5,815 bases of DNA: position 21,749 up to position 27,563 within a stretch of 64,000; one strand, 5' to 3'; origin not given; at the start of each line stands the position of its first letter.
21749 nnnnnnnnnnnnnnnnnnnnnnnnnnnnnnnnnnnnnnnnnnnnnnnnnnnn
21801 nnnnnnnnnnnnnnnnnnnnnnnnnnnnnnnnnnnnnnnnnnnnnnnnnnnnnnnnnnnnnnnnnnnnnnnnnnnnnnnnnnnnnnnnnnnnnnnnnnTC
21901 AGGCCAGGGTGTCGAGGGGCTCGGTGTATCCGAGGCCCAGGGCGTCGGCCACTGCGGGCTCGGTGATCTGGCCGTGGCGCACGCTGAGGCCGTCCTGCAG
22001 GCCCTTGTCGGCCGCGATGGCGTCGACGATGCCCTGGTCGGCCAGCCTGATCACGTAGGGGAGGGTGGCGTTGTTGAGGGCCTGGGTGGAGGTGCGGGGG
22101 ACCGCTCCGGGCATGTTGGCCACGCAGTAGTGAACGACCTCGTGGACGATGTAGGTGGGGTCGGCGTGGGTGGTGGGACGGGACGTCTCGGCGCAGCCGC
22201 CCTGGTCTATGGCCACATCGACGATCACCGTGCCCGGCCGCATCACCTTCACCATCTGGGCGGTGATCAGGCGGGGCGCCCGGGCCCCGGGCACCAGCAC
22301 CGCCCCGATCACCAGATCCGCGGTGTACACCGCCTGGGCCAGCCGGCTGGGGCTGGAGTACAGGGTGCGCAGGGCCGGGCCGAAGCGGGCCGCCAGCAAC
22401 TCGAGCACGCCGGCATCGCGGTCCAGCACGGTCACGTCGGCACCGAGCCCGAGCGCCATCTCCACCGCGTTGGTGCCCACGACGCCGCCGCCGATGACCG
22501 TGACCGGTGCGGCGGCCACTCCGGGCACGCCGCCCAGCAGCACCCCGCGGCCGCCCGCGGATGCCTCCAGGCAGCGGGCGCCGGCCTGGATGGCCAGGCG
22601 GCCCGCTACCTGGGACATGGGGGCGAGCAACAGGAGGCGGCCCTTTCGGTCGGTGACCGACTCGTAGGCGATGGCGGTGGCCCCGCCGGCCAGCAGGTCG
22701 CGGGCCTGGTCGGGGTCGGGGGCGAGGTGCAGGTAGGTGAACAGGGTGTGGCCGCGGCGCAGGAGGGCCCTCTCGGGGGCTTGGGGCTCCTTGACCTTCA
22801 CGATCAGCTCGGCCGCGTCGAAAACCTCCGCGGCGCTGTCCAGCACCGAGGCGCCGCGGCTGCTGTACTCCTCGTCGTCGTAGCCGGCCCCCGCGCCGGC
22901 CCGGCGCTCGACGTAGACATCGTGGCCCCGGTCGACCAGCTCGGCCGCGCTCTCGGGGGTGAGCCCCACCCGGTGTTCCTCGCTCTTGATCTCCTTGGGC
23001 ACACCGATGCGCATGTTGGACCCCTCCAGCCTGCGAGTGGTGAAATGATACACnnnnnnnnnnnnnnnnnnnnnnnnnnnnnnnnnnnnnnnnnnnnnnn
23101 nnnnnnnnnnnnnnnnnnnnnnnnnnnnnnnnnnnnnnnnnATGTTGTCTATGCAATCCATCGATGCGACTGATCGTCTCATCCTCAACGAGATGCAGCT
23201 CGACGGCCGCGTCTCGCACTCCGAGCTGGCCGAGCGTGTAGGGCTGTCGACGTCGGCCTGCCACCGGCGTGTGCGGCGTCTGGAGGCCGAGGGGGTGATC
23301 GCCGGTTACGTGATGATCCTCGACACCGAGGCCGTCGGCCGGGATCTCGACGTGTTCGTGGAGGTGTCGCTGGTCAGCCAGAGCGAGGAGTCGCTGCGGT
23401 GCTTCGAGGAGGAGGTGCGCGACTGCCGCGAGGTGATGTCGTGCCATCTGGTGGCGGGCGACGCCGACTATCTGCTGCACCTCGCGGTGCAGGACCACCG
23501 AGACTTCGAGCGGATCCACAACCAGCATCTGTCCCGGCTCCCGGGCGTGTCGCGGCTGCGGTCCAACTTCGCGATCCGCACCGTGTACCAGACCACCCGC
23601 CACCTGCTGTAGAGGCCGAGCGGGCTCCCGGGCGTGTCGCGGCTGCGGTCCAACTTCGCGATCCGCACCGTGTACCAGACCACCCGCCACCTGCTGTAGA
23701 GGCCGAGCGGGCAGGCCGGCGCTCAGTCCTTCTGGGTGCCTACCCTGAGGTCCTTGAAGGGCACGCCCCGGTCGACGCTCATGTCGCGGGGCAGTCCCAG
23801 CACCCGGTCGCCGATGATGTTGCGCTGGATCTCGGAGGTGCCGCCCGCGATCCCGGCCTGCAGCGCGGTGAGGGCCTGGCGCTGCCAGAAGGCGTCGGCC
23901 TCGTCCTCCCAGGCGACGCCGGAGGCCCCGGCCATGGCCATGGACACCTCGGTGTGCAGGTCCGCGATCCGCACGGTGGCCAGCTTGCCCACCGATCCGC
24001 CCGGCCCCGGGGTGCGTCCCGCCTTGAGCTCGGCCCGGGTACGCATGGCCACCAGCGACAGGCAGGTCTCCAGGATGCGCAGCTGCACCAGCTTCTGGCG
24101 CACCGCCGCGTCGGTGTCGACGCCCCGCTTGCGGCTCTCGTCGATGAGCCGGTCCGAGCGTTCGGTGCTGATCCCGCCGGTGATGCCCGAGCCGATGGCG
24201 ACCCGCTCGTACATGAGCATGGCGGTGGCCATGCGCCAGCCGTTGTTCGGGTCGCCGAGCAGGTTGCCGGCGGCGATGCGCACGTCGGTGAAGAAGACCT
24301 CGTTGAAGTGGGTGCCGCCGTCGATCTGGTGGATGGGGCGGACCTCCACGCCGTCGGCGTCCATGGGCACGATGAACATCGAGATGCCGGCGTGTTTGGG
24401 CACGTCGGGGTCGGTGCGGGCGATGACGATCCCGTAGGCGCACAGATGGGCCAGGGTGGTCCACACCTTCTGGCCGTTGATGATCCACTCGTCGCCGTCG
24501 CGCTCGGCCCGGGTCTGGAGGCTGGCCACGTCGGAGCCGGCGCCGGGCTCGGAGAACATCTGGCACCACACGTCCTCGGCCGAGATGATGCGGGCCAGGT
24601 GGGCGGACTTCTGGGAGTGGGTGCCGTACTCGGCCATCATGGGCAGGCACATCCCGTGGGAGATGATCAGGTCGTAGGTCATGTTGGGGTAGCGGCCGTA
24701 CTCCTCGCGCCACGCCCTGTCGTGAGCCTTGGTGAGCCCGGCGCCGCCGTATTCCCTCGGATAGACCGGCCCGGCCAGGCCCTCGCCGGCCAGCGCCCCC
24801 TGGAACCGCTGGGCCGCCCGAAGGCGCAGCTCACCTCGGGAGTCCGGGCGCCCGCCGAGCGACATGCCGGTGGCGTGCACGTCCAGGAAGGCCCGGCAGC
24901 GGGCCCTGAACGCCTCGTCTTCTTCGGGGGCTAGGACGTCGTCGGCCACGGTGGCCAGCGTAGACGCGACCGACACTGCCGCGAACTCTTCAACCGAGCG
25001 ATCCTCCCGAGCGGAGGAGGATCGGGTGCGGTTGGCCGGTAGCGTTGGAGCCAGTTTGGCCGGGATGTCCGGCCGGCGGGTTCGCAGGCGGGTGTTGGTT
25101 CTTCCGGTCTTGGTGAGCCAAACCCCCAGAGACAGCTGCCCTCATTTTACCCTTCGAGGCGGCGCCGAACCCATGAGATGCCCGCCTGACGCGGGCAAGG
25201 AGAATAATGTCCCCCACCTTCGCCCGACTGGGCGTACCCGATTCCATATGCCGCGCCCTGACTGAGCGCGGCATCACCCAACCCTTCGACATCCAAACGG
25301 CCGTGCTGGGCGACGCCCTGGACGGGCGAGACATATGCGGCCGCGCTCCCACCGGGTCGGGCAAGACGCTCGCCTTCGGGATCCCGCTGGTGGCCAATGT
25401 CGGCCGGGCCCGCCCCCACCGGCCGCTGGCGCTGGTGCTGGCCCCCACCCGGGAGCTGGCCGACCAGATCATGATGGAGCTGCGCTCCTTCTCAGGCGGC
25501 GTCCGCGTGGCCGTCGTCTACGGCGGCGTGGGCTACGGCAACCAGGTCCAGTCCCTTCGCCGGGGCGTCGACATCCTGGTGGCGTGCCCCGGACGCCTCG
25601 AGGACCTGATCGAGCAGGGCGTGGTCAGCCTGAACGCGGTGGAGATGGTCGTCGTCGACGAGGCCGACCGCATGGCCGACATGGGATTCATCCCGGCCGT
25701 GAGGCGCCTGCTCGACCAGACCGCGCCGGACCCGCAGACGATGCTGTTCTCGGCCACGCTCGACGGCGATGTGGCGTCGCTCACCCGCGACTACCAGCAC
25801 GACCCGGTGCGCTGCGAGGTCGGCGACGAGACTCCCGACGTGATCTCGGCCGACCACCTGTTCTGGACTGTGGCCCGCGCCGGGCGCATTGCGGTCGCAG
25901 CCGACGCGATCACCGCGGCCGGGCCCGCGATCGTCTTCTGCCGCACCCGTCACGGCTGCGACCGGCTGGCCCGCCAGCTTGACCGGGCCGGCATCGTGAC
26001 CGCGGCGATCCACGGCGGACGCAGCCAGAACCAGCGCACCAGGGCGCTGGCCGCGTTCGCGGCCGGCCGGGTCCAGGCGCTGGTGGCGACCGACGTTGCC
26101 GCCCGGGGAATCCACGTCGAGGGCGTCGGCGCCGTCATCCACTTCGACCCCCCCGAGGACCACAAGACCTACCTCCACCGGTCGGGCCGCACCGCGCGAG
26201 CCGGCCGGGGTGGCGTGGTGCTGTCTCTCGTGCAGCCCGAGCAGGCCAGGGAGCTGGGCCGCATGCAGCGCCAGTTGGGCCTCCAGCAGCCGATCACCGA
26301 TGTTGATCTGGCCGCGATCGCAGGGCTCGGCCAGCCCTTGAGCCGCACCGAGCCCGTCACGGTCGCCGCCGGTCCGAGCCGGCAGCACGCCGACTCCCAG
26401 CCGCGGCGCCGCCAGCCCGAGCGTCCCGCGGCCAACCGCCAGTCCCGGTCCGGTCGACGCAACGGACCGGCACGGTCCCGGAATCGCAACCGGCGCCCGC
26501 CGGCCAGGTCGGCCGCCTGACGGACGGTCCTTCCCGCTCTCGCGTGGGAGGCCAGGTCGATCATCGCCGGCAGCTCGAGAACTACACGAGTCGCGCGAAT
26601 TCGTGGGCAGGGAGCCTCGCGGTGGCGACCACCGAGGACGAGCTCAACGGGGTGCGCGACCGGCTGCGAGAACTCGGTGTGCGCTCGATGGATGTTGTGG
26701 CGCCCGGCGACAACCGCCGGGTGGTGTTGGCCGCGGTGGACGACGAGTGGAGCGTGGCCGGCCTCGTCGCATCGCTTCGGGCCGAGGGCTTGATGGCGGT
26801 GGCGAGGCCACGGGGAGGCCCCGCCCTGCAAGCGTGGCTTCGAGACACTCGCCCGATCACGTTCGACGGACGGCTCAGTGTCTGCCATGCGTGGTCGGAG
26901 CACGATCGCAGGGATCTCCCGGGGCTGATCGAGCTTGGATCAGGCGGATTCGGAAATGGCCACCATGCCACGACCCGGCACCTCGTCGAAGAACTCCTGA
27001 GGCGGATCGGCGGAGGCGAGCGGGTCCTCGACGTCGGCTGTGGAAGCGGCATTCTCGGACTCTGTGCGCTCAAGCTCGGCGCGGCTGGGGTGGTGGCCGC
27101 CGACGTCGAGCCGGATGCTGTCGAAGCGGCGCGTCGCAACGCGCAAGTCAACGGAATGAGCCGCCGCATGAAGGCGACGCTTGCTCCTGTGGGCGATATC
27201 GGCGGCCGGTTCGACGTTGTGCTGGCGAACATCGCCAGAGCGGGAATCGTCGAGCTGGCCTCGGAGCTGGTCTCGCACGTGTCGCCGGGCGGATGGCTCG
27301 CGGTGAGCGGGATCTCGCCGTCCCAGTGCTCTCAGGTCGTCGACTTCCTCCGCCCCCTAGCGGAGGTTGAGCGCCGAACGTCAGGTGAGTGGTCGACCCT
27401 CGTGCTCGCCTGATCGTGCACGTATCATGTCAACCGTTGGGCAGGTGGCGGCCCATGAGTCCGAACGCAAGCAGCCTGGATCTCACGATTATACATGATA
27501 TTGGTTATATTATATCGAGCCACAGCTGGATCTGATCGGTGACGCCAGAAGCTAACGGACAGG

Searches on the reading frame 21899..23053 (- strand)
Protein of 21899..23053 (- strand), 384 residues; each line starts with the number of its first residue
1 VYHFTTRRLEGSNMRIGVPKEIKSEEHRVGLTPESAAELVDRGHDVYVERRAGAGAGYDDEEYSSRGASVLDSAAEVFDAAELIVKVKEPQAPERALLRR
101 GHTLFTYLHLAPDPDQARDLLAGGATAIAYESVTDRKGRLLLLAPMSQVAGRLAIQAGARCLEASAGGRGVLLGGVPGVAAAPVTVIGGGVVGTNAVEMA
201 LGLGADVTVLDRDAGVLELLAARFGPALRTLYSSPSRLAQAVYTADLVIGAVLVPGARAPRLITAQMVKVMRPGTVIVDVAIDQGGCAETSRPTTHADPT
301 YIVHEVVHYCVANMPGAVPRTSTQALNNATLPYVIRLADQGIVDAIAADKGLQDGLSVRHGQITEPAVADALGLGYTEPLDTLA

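Call 10: search_protein_families(library=pfam, proteins=[window:21899-23053:-], max_evalue=0.01)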
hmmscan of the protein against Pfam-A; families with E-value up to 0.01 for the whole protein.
window:21899-23053:- (384 aa): 10 families
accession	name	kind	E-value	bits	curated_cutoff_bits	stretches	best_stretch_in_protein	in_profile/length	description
PF01262.27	AlaDh_PNT_C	-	7e-83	277.7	23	1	154-365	1-213/214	Alanine dehydrogenase/PNT, C-terminal domain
PF05222.21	AlaDh_PNT_N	-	5.3e-48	163.1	30.4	1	17-150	1-136/136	Alanine dehydrogenase/PNT, N-terminal domain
PF03446.21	NAD_binding_2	-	5.4e-05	23.7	21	1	184-280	2-92/161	NAD binding domain of 6-phosphogluconate dehydrogenase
PF00070.33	Pyr_redox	-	0.00052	20.9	22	1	184-219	2-37/82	Pyridine nucleotide-disulphide oxidoreductase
PF01488.26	Shikimate_DH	-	0.0007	20.1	24.3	1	180-282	11-113/138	Shikimate / quinate 5-dehydrogenase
PF07992.20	Pyr_redox_2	-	0.0029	17.5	26.1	1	182-228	143-189/291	Pyridine nucleotide-disulphide oxidoreductase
PF02254.24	TrkA_N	-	0.0033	18.1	23.8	1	184-277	1-93/116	TrkA-N domain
PF02826.25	2-Hacid_dh_C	-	0.0033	17.3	25.1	1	181-281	36-127/178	D-isomer specific 2-hydroxyacid dehydrogenase, NAD binding domain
PF13241.12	NAD_binding_7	-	0.0059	17.6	22.1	0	182-252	8-69/104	Putative NAD(P)-binding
PF02737.24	3HCDH_N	-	0.0081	16.5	22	0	184-226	2-44/180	3-hydroxyacyl-CoA dehydrogenase, NAD binding domain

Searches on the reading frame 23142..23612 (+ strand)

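Call 10: search_protein_families(library=pfam, proteins=[window:23142-23612:+], max_evalue=0.01)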
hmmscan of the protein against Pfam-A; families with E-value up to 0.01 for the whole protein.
window:23142-23612:+ (156 aa): 12 families
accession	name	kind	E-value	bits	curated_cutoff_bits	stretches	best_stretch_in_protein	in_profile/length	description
PF01037.27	AsnC_trans_reg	-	2e-19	69.7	25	1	73-147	1-73/73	Lrp/AsnC ligand binding domain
PF13412.12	HTH_24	-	5.1e-19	68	21.9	1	8-53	2-47/48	Winged helix-turn-helix DNA-binding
PF13404.12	HTH_AsnC-type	-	4.7e-18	65.2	27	1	7-48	1-42/42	AsnC-type helix-turn-helix domain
PF13545.12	HTH_Crp_2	-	9.4e-08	32.4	27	1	19-64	18-66/70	Crp-like helix-turn-helix domain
PF12802.13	MarR_2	-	7.3e-05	23.3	27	1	13-53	9-50/61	MarR family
PF08279.18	HTH_11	-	0.00021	21.5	25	1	15-52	6-44/55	HTH domain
PF25212.1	HVO_A0114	-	0.00032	20.9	27.6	1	10-53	23-66/84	HVO_A0114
PF09339.16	HTH_IclR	-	0.00033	20.8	22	1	21-53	16-48/52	IclR helix-turn-helix domain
PF25213.1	HVO_A0261_N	-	0.0014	18.9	35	0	21-53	22-54/86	HVO_A0261 N-terminal domain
PF01047.28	MarR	-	0.0027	18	24.6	1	22-53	16-47/59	MarR family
PF06969.22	HemN_C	-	0.0053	17.2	24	0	8-53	5-51/67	HemN C-terminal domain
PF22451.2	NirdL-like_HTH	-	0.0085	16.1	27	0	28-53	21-46/47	Siroheme decarboxylase NirDL-like HTH domain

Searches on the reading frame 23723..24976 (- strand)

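Call 10: search_protein_families(library=pfam, proteins=[window:23723-24976:-], max_evalue=0.01)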
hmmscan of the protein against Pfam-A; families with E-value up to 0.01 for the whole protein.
window:23723-24976:- (417 aa): 3 families
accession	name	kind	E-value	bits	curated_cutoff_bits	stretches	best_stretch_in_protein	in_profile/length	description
PF02770.24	Acyl-CoA_dh_M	-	6e-24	84.5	33.3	1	138-232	1-97/97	Acyl-CoA dehydrogenase, middle domain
PF00441.29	Acyl-CoA_dh_1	-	1.6e-14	54.7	22.4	1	244-393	1-150/150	Acyl-CoA dehydrogenase, C-terminal domain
PF02771.21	Acyl-CoA_dh_N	-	4.7e-10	40.3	22.9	1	18-134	2-113/113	Acyl-CoA dehydrogenase, N-terminal domain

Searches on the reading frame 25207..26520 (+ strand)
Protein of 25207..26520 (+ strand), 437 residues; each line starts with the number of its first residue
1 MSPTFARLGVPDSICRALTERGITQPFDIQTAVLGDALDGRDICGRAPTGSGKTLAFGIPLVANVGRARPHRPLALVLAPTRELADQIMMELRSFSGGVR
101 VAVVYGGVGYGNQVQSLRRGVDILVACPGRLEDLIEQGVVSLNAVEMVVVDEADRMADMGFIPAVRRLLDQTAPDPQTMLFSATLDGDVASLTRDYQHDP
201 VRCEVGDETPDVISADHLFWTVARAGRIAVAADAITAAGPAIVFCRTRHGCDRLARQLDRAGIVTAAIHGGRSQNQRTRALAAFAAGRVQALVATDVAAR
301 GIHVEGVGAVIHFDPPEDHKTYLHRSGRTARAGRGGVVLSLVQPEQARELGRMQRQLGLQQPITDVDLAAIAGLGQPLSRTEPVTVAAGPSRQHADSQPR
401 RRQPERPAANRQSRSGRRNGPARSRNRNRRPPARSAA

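Call 10: search_protein_families(library=pfam, proteins=[window:25207-26520:+], max_evalue=0.01)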
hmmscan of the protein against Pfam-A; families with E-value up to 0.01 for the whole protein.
window:25207-26520:+ (437 aa): 3 families
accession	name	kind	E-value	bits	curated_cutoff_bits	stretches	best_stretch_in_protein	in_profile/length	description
PF00270.35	DEAD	-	5e-44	150.4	26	1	28-189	2-164/167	DEAD/DEAH box helicase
PF00271.37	Helicase_C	-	2.1e-27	96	23.5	1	238-333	15-110/110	Helicase conserved C-terminal domain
PF04851.21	ResIII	-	1.8e-07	31.6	22.5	1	44-185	27-162/164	Type III restriction enzyme, res subunit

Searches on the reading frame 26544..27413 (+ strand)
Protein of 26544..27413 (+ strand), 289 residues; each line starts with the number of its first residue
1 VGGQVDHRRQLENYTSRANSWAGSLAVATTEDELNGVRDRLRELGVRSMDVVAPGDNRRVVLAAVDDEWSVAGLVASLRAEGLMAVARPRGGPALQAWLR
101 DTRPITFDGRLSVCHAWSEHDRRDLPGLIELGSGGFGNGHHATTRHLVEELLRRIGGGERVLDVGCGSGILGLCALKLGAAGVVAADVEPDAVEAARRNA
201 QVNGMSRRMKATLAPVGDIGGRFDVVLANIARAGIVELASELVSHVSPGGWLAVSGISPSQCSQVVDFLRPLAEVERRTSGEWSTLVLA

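Call 10: search_protein_families(library=pfam, proteins=[window:26544-27413:+], max_evalue=0.01)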
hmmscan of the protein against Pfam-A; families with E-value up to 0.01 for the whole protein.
window:26544-27413:+ (289 aa): 15 families
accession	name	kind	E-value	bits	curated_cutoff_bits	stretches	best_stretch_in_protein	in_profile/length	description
PF06325.19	PrmA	-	1.2e-40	140.3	22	1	96-287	99-292/296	Ribosomal protein L11 methyltransferase (PrmA)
PF13847.12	Methyltransf_31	-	6.3e-10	39.3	27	1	157-233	3-85/145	Methyltransferase domain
PF05175.20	MTS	-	1.2e-09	38.5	23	1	143-229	19-105/170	Methyltransferase small domain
PF13649.12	Methyltransf_25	-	1.6e-09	38.7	27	1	161-250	1-97/97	Methyltransferase domain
PF08241.18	Methyltransf_11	-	1.4e-06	29.3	21.2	1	162-253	1-94/95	Methyltransferase domain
PF08242.18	Methyltransf_12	-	1.2e-05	26.4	30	1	162-252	1-98/98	Methyltransferase domain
PF13489.12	Methyltransf_23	-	2.5e-05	24.5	27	1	145-229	10-88/164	Methyltransferase domain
PF03602.21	Cons_hypoth95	-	0.00012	22.2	24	1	152-209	36-93/182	Conserved hypothetical protein 95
PF02475.24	TRM5-TYW2_MTfase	-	0.00014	22.3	28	1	153-225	32-107/164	TRM5/TYW2 methyltransferase domain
PF01135.25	PCMT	-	0.00015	22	20.3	1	148-206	65-124/210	Protein-L-isoaspartate(D-aspartate) O-methyltransferase (PCMT)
PF12847.13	Methyltransf_18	-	0.00044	20.7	27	1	154-213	11-71/151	Methyltransferase domain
PF10294.15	Methyltransf_16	-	0.00062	20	21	1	158-210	47-101/174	Lysine methyltransferase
PF01728.25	FtsJ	-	0.00068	20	24.1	1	157-231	21-100/181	FtsJ-like methyltransferase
PF02353.26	CMAS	-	0.0014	18.5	27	1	154-227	59-132/273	Mycolic acid cyclopropane synthetase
PF13679.12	Methyltransf_32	-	0.0096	16.3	27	0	146-213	11-86/143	Methyltransferase domain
